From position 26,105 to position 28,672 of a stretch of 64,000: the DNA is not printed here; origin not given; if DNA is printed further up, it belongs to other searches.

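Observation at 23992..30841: Five-cistron NuoE/NuoF/NuoG-like + NfnA/NfnB-like operon: candidate uncharacterised flavin-based electron-bifurcating NAD(H)/NADP(H)/ferredoxin enzyme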

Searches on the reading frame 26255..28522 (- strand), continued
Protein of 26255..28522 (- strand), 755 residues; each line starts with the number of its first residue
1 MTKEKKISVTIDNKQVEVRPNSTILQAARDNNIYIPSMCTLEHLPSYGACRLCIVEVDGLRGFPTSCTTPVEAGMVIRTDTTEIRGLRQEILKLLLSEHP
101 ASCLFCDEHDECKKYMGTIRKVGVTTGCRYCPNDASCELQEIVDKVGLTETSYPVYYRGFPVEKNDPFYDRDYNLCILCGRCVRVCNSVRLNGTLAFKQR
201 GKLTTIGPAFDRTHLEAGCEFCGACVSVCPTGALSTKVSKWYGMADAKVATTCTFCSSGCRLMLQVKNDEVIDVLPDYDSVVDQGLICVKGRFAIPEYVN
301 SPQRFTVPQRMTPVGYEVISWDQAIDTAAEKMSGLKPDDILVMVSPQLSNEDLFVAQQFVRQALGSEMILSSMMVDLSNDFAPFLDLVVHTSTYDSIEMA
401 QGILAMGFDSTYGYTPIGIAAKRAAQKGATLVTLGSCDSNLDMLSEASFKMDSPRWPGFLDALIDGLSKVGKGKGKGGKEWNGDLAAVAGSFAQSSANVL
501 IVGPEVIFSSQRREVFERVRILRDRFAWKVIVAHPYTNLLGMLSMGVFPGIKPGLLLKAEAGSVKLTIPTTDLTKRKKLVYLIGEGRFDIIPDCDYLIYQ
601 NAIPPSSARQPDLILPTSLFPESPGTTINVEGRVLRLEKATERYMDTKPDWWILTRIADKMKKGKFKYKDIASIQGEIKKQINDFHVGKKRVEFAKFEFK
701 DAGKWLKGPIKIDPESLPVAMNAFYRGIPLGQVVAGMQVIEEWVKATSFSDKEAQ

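Call 106: search_protein_families(library=pfam, proteins=[P0212, P0237, P0259, P0266, P0134], max_evalue=0.00001)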
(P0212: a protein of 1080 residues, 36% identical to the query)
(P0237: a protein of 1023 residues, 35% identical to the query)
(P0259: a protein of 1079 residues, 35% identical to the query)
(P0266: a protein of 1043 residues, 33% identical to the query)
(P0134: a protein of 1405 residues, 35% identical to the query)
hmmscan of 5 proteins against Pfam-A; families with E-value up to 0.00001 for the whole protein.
P0212 (1080 aa): 10 families
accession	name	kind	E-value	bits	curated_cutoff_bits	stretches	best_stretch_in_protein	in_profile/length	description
PF00384.28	Molybdopterin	-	4.4e-33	115.2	24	1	306-684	1-352/353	Molybdopterin oxidoreductase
PF13510.11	Fer2_4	-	9.1e-18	64.5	22.8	1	11-82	6-80/82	2Fe-2S iron-sulfur cluster binding domain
PF10588.14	NADH-G_4Fe-4S_3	-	4.4e-13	49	27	1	90-115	1-26/40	NADH-ubiquinone oxidoreductase-G iron-sulfur binding region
PF10418.14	DHODB_Fe-S_bind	-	4.6e-12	45.9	23.9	1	1003-1042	2-40/41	Iron-sulfur cluster binding domain of dihydroorotate dehydrogenase B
PF22117.2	Fer4_Nqo3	-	5.5e-11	42.9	27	1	169-236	2-66/67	NADH-quinone oxidoreductase subunit 3, ferredoxin-like domain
PF04879.21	Molybdop_Fe4S4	-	5.5e-09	36.3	22.7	1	250-302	3-55/55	Molybdopterin oxidoreductase Fe4S4 domain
PF12838.12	Fer4_7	-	1.5e-07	32.2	27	1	178-235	2-52/52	4Fe-4S dicluster domain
PF00111.32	Fer2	-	6.2e-07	29.7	21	1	14-72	4-75/77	2Fe-2S iron-sulfur cluster binding domain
PF13187.11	Fer4_9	-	3.9e-06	27.2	27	1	178-235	2-51/52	4Fe-4S dicluster domain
PF13237.11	Fer4_10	-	5.6e-06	26.6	25.5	1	173-232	4-53/53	4Fe-4S dicluster domain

P0237 (1023 aa): 11 families
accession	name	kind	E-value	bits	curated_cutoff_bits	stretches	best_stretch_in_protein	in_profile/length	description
PF00384.28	Molybdopterin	-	2.9e-31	109.2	24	1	318-628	1-351/353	Molybdopterin oxidoreductase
PF13510.11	Fer2_4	-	7.9e-14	51.9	22.8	1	18-91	3-78/82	2Fe-2S iron-sulfur cluster binding domain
PF10418.14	DHODB_Fe-S_bind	-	6.8e-12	45.4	23.9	1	942-983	1-40/41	Iron-sulfur cluster binding domain of dihydroorotate dehydrogenase B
PF22117.2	Fer4_Nqo3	-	5.9e-10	39.6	27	1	185-249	6-67/67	NADH-quinone oxidoreductase subunit 3, ferredoxin-like domain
PF12838.12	Fer4_7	-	1.7e-08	35.3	27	1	190-247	2-52/52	4Fe-4S dicluster domain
PF04879.21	Molybdop_Fe4S4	-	1.2e-07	32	22.7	1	262-309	3-50/55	Molybdopterin oxidoreductase Fe4S4 domain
PF00037.32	Fer4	-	3.2e-07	30.3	21.1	1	231-249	6-24/24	4Fe-4S binding domain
PF12837.12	Fer4_6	-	3.5e-07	30.3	25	0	182-200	1-19/24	4Fe-4S binding domain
PF00111.32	Fer2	-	4.7e-07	30.1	21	1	22-83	2-75/77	2Fe-2S iron-sulfur cluster binding domain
PF10588.14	NADH-G_4Fe-4S_3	-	3.1e-06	27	27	0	101-125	1-25/40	NADH-ubiquinone oxidoreductase-G iron-sulfur binding region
PF13237.11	Fer4_10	-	3.8e-06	27.2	25.5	1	184-244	3-53/53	4Fe-4S dicluster domain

P0259 (1079 aa): 9 families
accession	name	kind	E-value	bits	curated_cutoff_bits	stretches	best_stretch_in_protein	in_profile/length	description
PF00384.28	Molybdopterin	-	1.3e-27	97.2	24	1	303-677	1-350/353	Molybdopterin oxidoreductase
PF13510.11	Fer2_4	-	6.4e-17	61.8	22.8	1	7-80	5-81/82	2Fe-2S iron-sulfur cluster binding domain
PF10418.14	DHODB_Fe-S_bind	-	8.4e-12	45.1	23.9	1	1001-1041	1-40/41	Iron-sulfur cluster binding domain of dihydroorotate dehydrogenase B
PF22117.2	Fer4_Nqo3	-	2e-11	44.3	27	1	167-234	3-67/67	NADH-quinone oxidoreductase subunit 3, ferredoxin-like domain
PF10588.14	NADH-G_4Fe-4S_3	-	1.1e-08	34.8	27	1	87-112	1-26/40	NADH-ubiquinone oxidoreductase-G iron-sulfur binding region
PF12838.12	Fer4_7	-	3.4e-08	34.3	27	1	175-232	2-52/52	4Fe-4S dicluster domain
PF00037.32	Fer4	-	7.5e-07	29.2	21.1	1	215-234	5-24/24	4Fe-4S binding domain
PF00111.32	Fer2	-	1.3e-06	28.7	21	1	13-69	8-75/77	2Fe-2S iron-sulfur cluster binding domain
PF04879.21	Molybdop_Fe4S4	-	3.2e-06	27.5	22.7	1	249-294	5-50/55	Molybdopterin oxidoreductase Fe4S4 domain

P0266 (1043 aa): 14 families
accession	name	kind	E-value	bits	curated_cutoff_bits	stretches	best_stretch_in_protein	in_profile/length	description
PF00384.28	Molybdopterin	-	7.1e-34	117.8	24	1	303-613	1-353/353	Molybdopterin oxidoreductase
PF00037.32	Fer4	-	1.1e-18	66.6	21.1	0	927-947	2-22/24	4Fe-4S binding domain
PF12838.12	Fer4_7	-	2.7e-15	57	27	2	891-947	1-52/52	4Fe-4S dicluster domain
PF13510.11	Fer2_4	-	1.2e-11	44.9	22.8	1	7-79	6-80/82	2Fe-2S iron-sulfur cluster binding domain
PF14697.11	Fer4_21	-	1.3e-11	44.9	35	1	886-946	2-55/59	4Fe-4S dicluster domain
PF13187.11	Fer4_9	-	1.5e-11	44.6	27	2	177-233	2-50/52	4Fe-4S dicluster domain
PF12837.12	Fer4_6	-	5.7e-10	39.1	25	0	169-189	1-21/24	4Fe-4S binding domain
PF22117.2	Fer4_Nqo3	-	2.6e-09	37.6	27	1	168-234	2-65/67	NADH-quinone oxidoreductase subunit 3, ferredoxin-like domain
PF10588.14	NADH-G_4Fe-4S_3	-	1.7e-08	34.3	27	0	87-111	1-25/40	NADH-ubiquinone oxidoreductase-G iron-sulfur binding region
PF13237.11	Fer4_10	-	2.1e-08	34.4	25.5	1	172-231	4-53/53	4Fe-4S dicluster domain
PF04879.21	Molybdop_Fe4S4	-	1.6e-07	31.6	22.7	1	248-293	2-49/55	Molybdopterin oxidoreductase Fe4S4 domain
PF25160.1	LdpA_Fe-S-bd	-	3.2e-07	30.5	27.6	0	928-948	23-43/49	LdpA Fe-S cluster-binding domain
PF13183.11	Fer4_8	-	4.6e-07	30.7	27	0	891-946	4-67/68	4Fe-4S dicluster domain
PF12797.12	Fer4_2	-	1.7e-06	28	24.5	0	886-904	4-22/22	4Fe-4S binding domain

P0134 (1405 aa): 14 families
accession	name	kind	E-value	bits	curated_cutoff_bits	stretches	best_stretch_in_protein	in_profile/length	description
PF00384.28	Molybdopterin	-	4.2e-122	408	24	3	272-677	1-352/353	Molybdopterin oxidoreductase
PF13510.11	Fer2_4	-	8.4e-42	141.6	22.8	2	835-909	4-81/82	2Fe-2S iron-sulfur cluster binding domain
PF10588.14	NADH-G_4Fe-4S_3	-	1.2e-36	124.4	27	2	83-122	1-40/40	NADH-ubiquinone oxidoreductase-G iron-sulfur binding region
PF22117.2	Fer4_Nqo3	-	3.1e-26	91.8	27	2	971-1035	3-67/67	NADH-quinone oxidoreductase subunit 3, ferredoxin-like domain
PF04879.21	Molybdop_Fe4S4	-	5.9e-25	87.4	22.7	2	215-269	1-55/55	Molybdopterin oxidoreductase Fe4S4 domain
PF01568.27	Molydop_binding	-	4.9e-19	68.8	26.8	1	725-820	2-99/110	Molydopterin dinucleotide binding domain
PF00037.32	Fer4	-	1.9e-15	56.4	21.1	1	1018-1035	7-24/24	4Fe-4S binding domain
PF12838.12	Fer4_7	-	4.5e-15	56.3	27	2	978-1033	1-52/52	4Fe-4S dicluster domain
PF14697.11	Fer4_21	-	8.8e-11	42.2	35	2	975-1033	4-56/59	4Fe-4S dicluster domain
PF12837.12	Fer4_6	-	2.8e-09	36.9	25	0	972-991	2-21/24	4Fe-4S binding domain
PF13237.11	Fer4_10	-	1.2e-07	32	25.5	0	139-197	2-53/53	4Fe-4S dicluster domain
PF13484.11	Fer4_16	-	1.6e-06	29.2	30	0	185-211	1-27/66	4Fe-4S double cluster binding domain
PF25160.1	LdpA_Fe-S-bd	-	2.7e-06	27.5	27.6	0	984-1035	4-44/49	LdpA Fe-S cluster-binding domain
PF22151.2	Fer4_NDSU1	-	5.2e-06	26.3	23.8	0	216-265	2-51/51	NADH-ubiquinone oxidoreductase NDSU1/NuoG-like, 4Fe-4S domain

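Call 108: find_encoding_contigs(protein=P0129, flank=6000, max_places=1)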
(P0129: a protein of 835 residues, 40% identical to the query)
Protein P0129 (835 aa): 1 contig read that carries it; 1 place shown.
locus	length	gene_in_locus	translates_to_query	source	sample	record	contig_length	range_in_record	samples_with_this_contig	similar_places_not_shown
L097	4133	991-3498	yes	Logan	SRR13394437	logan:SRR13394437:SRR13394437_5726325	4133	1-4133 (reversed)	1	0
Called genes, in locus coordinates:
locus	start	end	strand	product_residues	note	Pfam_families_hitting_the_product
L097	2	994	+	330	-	?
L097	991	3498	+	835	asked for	PF13510:Fer2_4, PF10588:NADH-G_4Fe-4S_3 (faint), PF12838:Fer4_7, PF22117:Fer4_Nqo3, PF00037:Fer4 (weak), PF04879:Molybdop_Fe4S4 (weak), PF00384:Molybdopterin, PF01568:Molydop_binding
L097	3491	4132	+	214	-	?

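Call 109: find_encoding_contigs(protein=P0243, flank=6000, max_places=1)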
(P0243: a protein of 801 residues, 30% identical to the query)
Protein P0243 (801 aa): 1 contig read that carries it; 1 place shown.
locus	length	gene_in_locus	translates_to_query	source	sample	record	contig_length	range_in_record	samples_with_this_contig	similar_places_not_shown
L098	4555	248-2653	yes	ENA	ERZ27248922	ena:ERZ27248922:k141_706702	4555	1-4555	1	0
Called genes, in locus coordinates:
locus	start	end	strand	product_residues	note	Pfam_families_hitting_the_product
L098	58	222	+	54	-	-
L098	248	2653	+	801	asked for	PF13510:Fer2_4, PF00037:Fer4 (faint), PF12838:Fer4_7, PF13237:Fer4_10 (weak), PF14697:Fer4_21 (weak), PF22117:Fer4_Nqo3, PF04879:Molybdop_Fe4S4, PF00384:Molybdopterin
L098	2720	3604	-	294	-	PF13557:Phenol_MetA_deg (weak)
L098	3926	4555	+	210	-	?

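Call 110: find_encoding_contigs(protein=P0139, flank=6000, max_places=1)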
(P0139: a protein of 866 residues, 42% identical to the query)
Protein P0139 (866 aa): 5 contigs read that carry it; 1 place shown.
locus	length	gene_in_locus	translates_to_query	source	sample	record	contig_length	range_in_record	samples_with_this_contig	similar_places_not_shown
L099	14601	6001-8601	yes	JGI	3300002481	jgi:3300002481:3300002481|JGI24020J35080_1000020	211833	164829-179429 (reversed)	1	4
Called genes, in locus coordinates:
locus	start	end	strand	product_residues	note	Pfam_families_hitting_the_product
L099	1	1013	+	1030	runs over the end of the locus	PF00873:ACR_tran, PF03176:MMPL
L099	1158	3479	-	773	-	PF00884:Sulfatase, PF01663:Phosphodiest (weak), PF16347:SGSH_C, PF00515:TPR_1, PF00515:TPR_1, PF13424:TPR_12, PF14559:TPR_19, PF00515:TPR_1, +27 more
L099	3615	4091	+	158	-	PF01257:2Fe-2S_thioredx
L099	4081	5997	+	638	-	PF01257:2Fe-2S_thioredx, PF01512:Complex1_51K, PF10531:SLBB (weak), PF10589:NADH_4Fe-4S, PF00037:Fer4 (weak), PF12838:Fer4_7, PF13237:Fer4_10, PF14697:Fer4_21, +4 more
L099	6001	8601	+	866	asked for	PF13510:Fer2_4, PF00037:Fer4 (faint), PF10588:NADH-G_4Fe-4S_3 (weak), PF22117:Fer4_Nqo3, PF12838:Fer4_7, PF04879:Molybdop_Fe4S4, PF00384:Molybdopterin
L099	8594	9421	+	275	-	PF10418:DHODB_Fe-S_bind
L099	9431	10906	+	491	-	PF14691:Fer4_20, PF01262:AlaDh_PNT_C (faint), PF00070:Pyr_redox (faint), PF07992:Pyr_redox_2, PF13241:NAD_binding_7 (faint), PF13450:NAD_binding_8 (weak), PF13738:Pyr_redox_3 (weak)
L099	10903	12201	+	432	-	PF02550:AcetylCoA_hydro, PF13336:AcetylCoA_hyd_C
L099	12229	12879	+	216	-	PF01351:RNase_HII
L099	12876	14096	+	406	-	PF04165:DUF401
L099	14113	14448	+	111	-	PF07883:Cupin_2, PF05899:Cupin_3 (weak)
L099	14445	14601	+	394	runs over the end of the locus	PF01411:tRNA-synt_2c, PF07973:tRNA_SAD, PF02272:DHHA1 (weak)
